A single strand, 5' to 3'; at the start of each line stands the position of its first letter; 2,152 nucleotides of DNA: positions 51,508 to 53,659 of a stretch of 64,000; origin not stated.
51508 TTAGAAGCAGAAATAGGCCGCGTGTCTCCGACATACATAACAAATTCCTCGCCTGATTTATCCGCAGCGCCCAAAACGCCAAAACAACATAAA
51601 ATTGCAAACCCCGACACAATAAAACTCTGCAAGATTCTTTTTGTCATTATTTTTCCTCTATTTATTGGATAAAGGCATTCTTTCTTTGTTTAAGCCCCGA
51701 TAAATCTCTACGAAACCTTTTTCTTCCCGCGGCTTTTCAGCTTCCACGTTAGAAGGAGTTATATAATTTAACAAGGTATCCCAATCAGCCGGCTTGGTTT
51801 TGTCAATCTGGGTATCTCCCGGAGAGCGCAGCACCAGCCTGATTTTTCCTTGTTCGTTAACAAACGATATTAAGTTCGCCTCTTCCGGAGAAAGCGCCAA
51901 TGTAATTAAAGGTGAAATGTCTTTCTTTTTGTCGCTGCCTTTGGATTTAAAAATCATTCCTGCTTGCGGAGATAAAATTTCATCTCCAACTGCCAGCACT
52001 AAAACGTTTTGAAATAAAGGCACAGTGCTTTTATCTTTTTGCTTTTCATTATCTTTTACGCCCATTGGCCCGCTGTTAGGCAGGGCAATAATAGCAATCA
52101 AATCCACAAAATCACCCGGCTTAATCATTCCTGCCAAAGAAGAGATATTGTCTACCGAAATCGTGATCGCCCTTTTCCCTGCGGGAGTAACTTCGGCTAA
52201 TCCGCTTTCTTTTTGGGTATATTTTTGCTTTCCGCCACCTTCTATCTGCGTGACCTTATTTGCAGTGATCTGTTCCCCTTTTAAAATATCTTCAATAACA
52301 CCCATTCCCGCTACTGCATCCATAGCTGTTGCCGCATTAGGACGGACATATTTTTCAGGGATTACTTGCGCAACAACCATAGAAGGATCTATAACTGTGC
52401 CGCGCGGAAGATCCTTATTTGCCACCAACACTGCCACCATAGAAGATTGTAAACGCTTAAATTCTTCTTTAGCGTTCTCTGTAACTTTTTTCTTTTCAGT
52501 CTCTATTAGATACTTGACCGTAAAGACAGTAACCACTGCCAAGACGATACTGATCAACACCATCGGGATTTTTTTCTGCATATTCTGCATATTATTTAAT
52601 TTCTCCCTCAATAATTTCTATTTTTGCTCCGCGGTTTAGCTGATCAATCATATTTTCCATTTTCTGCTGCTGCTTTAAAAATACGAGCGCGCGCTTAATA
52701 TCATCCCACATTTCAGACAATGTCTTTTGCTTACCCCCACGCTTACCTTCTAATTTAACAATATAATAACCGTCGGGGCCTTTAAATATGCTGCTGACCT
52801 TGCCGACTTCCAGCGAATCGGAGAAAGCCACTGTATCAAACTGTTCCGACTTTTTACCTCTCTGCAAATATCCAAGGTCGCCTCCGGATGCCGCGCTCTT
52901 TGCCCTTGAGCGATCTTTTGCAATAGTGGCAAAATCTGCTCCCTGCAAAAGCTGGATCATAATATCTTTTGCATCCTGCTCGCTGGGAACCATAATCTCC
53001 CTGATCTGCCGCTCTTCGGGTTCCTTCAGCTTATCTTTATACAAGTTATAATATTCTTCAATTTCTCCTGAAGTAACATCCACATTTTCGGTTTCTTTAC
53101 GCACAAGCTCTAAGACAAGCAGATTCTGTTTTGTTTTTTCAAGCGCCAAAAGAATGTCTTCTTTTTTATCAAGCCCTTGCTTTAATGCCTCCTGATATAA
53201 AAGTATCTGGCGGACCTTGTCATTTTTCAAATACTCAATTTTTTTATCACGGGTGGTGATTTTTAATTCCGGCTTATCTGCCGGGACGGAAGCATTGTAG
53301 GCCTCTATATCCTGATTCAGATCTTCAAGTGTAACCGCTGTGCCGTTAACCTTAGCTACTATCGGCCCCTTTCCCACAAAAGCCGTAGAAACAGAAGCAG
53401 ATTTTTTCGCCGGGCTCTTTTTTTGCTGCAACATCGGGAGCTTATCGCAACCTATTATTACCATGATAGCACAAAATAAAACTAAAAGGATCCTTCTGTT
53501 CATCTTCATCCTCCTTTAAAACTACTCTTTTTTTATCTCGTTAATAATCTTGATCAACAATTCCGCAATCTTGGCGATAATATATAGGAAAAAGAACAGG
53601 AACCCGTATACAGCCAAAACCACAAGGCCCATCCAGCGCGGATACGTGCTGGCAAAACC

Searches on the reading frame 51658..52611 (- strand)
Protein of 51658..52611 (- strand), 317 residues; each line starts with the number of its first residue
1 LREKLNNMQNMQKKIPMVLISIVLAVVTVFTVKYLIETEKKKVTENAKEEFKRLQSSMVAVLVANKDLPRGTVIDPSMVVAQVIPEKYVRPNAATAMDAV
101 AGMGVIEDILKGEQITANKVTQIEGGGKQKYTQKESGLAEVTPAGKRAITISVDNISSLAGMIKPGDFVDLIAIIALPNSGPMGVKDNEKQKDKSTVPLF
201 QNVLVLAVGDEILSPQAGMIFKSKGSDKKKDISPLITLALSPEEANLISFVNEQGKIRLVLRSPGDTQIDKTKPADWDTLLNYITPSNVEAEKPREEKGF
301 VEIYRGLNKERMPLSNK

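Call 3: search_protein_families(library=pfam, proteins=[window:51658-52611:-], max_evalue=0.1)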
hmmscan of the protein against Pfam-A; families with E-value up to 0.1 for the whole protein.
window:51658-52611:- (317 aa): 5 families
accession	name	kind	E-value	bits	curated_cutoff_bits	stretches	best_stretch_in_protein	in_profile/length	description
PF16976.10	RcpC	-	6.1e-26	91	28.8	1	137-262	2-114/114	Flp pilus assembly protein RcpC/CpaB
PF08666.17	SAF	-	3.6e-09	37.5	21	1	60-120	2-62/63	SAF domain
PF13144.11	ChapFlgA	-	0.00015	22.3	23.8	1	60-122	2-62/122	Chaperone for flagella basal body P-ring formation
PF04165.18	DUF401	-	0.032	14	24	1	19-95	57-134/393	Protein of unknown function (DUF401)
PF20088.4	DUF6480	-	0.098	13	25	0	6-36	45-75/78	Family of unknown function (DUF6480)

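Call 41: search_protein_families(library=ncbifam, proteins=[window:51658-52611:-], max_evalue=0.01)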
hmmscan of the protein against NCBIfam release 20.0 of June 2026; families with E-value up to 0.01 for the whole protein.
window:51658-52611:- (317 aa): 2 families
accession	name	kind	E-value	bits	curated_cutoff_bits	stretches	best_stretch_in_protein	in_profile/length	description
TIGR03177.1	pilus_cpaB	equivalog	1.4e-44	152.3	71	1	17-310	3-260/262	Flp pilus assembly protein CpaB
TIGR03170.1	flgA_cterm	equivalog_domain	6.7e-08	32.6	54.65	1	57-122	11-76/137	flagellar basal body P-ring formation chaperone FlgA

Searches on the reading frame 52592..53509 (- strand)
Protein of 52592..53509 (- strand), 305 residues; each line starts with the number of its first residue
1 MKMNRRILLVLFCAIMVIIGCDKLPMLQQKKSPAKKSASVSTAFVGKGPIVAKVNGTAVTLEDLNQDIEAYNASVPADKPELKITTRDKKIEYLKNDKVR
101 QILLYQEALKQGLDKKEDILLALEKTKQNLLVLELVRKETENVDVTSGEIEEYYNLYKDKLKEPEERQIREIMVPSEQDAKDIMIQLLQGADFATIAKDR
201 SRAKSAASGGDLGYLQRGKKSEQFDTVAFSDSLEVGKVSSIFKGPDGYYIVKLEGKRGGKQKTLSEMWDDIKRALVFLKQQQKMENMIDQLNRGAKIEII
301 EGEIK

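Call 3: search_protein_families(library=pfam, proteins=[window:52592-53509:-], max_evalue=0.1)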
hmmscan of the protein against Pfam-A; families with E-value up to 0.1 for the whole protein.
window:52592-53509:- (305 aa): 5 families
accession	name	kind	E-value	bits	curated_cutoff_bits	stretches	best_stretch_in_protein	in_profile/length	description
PF13145.12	Rotamase_2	-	4.1e-15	57.1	27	1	145-267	1-119/121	PPIC-type PPIASE domain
PF00639.27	Rotamase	-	6.6e-15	56.3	21.7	1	176-254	18-96/97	PPIC-type PPIASE domain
PF13616.12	Rotamase_3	-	2.8e-14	54.1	22.5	1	176-256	36-115/116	PPIC-type PPIASE domain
PF13623.11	SurA_N_2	-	0.00025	21.4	28.5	1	41-121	33-116/145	SurA-like N-terminal domain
PF13624.11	SurA_N_3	-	0.011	16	27.2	1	42-115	32-108/162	SurA-like N-terminal domain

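Call 41: search_protein_families(library=ncbifam, proteins=[window:52592-53509:-], max_evalue=0.01)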
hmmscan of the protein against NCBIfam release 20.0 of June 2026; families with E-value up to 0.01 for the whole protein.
window:52592-53509:- (305 aa): 11 families
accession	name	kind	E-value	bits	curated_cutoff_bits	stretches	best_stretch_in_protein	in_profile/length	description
NF000809.0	PRK00059.1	equivalog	2.2e-23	83.2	303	1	74-304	107-335/336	peptidylprolyl isomerase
NF008054.0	PRK10788.1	equivalog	3.3e-21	75.6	493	1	106-275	211-377/626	peptidylprolyl isomerase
NF002827.0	PRK03002.1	equivalog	3.5e-15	55.8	343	1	164-275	135-242/285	peptidylprolyl isomerase PrsA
NF002824.0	PRK02998.1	subfamily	7.8e-11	41.9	360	1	145-290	122-251/283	peptidylprolyl isomerase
TIGR02933.1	nifM_nitrog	equivalog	6.7e-10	39.3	168.2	1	108-284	63-248/256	nitrogen fixation protein NifM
NF011969.0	PRK15441.1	equivalog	7e-10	39.2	127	1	171-252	9-88/93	peptidylprolyl isomerase PpiC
TIGR02925.1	cis_trans_EpsD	equivalog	1.4e-08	34.7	108.9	1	48-253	26-222/232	EpsD family peptidyl-prolyl cis-trans isomerase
NF002361.0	PRK01326.1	equivalog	1.1e-05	24.6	428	1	132-286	119-268/336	peptidylprolyl isomerase PrsA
NF003356.0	PRK04405.1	subfamily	9e-05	21.7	339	1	128-299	115-279/299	peptidylprolyl isomerase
NF008038.0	PRK10770.1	equivalog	0.00013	20.9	394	1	173-282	192-296/431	peptidylprolyl isomerase SurA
TIGR01933.1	hflK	equivalog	0.0087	15.5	159.4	0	64-135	190-260/261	FtsH protease activity modulator HflK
